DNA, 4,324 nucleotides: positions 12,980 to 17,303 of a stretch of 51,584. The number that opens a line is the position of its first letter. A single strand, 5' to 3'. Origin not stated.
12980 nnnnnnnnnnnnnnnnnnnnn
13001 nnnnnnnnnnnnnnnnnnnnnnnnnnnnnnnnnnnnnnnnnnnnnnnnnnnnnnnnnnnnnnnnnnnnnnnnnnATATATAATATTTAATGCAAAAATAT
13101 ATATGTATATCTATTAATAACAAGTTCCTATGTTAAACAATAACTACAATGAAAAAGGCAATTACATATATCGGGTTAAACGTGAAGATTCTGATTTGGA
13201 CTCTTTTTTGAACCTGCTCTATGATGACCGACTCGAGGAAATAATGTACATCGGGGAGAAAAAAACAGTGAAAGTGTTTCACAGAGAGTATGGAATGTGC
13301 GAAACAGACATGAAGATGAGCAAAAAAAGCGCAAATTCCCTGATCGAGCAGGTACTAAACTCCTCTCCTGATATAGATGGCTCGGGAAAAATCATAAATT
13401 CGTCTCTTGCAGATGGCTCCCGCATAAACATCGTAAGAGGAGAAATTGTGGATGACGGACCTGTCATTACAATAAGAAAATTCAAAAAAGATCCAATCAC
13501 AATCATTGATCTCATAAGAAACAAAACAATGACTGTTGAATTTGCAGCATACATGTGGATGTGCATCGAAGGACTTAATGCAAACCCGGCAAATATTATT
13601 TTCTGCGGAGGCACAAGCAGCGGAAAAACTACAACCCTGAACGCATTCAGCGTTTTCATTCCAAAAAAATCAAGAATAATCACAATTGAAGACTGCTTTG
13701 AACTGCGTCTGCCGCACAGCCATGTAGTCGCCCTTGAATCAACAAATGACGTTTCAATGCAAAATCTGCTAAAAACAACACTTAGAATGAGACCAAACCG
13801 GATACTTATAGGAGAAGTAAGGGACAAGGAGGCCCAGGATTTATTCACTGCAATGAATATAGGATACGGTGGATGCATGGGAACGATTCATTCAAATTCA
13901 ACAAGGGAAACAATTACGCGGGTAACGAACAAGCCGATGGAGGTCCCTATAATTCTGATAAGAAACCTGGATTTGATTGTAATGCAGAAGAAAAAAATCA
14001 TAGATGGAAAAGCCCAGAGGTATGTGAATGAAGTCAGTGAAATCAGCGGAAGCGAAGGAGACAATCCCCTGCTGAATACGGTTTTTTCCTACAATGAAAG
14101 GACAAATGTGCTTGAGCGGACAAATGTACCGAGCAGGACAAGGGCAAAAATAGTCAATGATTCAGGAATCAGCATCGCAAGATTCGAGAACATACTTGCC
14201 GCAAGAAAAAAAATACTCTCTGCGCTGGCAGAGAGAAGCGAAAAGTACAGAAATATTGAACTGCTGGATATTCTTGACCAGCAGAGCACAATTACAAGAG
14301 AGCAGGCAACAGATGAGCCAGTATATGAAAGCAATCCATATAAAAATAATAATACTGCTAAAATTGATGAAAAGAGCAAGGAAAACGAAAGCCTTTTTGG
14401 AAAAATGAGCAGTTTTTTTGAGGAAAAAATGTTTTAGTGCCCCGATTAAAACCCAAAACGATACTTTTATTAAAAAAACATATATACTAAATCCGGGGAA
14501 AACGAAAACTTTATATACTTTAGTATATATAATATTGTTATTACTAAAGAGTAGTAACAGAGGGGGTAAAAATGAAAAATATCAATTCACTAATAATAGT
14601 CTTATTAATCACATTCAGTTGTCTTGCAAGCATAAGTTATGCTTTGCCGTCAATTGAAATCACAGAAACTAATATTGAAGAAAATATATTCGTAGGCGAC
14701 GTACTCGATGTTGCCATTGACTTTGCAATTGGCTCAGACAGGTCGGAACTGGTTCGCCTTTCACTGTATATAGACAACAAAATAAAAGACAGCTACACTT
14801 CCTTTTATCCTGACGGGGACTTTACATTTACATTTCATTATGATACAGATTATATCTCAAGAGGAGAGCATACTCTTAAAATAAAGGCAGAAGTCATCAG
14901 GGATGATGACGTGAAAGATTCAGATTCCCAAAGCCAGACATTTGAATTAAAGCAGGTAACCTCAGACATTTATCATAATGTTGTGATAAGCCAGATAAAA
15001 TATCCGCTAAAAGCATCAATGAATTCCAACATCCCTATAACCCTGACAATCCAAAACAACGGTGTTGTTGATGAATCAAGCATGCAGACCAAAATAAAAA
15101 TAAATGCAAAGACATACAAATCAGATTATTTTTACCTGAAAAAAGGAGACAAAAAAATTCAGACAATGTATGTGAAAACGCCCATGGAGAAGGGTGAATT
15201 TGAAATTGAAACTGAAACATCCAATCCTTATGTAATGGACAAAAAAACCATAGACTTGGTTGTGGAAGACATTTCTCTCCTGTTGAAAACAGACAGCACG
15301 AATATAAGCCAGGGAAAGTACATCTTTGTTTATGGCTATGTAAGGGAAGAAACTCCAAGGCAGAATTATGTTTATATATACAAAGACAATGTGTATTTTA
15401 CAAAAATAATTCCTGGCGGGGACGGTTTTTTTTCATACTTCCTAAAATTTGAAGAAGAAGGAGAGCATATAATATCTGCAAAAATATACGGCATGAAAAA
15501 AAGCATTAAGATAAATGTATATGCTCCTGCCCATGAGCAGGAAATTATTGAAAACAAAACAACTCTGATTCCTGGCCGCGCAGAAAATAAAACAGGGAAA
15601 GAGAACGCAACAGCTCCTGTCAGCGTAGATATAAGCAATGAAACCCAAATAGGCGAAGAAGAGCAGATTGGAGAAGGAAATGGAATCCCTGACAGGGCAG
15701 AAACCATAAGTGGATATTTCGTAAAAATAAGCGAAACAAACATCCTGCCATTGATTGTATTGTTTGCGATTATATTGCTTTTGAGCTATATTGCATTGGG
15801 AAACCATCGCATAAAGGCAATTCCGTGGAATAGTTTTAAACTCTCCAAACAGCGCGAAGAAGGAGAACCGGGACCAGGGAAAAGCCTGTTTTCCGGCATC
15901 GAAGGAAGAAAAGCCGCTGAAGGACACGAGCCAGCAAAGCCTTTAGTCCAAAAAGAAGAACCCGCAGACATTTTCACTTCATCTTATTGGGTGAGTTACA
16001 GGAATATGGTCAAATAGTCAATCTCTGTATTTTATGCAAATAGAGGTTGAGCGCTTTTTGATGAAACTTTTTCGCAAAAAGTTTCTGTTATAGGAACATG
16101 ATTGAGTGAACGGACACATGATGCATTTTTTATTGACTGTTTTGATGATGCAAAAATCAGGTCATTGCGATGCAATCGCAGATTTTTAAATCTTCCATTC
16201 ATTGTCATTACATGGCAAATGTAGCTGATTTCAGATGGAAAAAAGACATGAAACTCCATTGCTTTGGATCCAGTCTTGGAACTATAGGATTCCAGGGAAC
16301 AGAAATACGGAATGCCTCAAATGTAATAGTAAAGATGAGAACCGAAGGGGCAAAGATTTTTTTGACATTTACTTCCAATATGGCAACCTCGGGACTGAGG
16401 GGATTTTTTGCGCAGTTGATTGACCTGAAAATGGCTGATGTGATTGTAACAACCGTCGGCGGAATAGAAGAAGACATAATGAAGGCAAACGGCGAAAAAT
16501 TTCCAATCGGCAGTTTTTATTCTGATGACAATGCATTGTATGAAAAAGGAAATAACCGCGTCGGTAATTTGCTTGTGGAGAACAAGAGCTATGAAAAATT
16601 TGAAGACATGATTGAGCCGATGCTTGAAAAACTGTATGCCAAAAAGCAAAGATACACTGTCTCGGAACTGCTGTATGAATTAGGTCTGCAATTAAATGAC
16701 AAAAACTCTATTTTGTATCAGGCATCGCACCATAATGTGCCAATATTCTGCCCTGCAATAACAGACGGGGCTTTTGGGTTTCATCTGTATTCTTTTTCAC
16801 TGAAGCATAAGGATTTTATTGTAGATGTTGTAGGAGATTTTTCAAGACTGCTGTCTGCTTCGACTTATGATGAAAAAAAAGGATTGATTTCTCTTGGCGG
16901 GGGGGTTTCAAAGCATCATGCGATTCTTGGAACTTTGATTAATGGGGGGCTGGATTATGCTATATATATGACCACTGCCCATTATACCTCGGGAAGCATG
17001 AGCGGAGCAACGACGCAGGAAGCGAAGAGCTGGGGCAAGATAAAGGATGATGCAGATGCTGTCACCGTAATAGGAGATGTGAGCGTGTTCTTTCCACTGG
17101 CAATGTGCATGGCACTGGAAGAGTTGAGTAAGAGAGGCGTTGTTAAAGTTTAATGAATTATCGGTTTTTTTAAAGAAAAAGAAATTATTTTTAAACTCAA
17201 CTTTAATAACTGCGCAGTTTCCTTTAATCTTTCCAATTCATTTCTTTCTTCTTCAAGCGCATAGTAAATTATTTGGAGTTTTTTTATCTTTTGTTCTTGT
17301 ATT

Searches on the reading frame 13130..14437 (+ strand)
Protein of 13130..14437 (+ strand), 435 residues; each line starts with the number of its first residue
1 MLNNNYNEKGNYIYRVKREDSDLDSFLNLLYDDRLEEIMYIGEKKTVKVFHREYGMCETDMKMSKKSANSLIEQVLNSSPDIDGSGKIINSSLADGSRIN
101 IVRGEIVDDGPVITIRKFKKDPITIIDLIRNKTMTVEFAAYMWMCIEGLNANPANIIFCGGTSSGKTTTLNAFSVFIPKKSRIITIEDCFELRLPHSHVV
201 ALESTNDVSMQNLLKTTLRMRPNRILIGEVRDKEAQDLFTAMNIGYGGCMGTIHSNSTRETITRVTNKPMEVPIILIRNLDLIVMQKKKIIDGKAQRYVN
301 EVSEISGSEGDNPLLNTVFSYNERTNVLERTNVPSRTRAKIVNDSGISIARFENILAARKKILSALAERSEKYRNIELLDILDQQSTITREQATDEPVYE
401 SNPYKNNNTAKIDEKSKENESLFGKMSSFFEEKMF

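Call 40: search_protein_families(library=pfam, proteins=[window:13130-14437:+], max_evalue=0.001)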
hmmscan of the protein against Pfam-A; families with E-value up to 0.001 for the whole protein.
window:13130-14437:+ (435 aa): 2 families
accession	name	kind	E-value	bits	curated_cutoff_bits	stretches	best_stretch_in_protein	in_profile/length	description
PF00437.27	T2SSE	-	8.8e-36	123.8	24.9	1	110-344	104-333/370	Type II/IV secretion system protein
PF16796.11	Microtub_bd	-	0.00071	19.9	27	0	130-172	71-110/155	Microtubule binding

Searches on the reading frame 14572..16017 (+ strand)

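Call 40: search_protein_families(library=pfam, proteins=[window:14572-16017:+], max_evalue=0.001)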
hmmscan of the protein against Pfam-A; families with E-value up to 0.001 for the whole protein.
window:14572-16017:+ (481 aa): 1 family
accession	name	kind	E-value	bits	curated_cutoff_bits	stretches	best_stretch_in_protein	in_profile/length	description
PF07705.17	CARDB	-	5e-05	23.9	22.7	0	138-213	5-80/101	CARDB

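Call 72: search_protein_families(library=ncbifam, proteins=[window:14572-16017:+], max_evalue=0.01)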
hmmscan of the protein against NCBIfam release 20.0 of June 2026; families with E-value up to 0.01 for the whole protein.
window:14572-16017:+ (481 aa): 0 families

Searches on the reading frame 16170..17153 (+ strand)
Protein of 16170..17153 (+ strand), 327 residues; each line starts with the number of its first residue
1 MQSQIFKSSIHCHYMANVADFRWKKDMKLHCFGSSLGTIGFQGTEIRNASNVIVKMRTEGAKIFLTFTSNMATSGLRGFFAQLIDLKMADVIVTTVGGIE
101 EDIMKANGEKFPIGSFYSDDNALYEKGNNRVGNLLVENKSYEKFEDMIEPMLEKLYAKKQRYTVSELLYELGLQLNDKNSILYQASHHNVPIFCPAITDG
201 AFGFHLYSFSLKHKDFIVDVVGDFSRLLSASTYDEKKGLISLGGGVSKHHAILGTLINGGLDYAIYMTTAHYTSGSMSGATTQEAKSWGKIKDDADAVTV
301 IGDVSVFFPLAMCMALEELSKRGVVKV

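Call 40: search_protein_families(library=pfam, proteins=[window:16170-17153:+], max_evalue=0.001)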
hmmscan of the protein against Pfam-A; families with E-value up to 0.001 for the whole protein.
window:16170-17153:+ (327 aa): 1 family
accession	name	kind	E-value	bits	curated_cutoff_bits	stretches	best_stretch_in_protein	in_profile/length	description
PF01916.23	DS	-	2.1e-96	323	27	1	35-312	5-285/288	Deoxyhypusine synthase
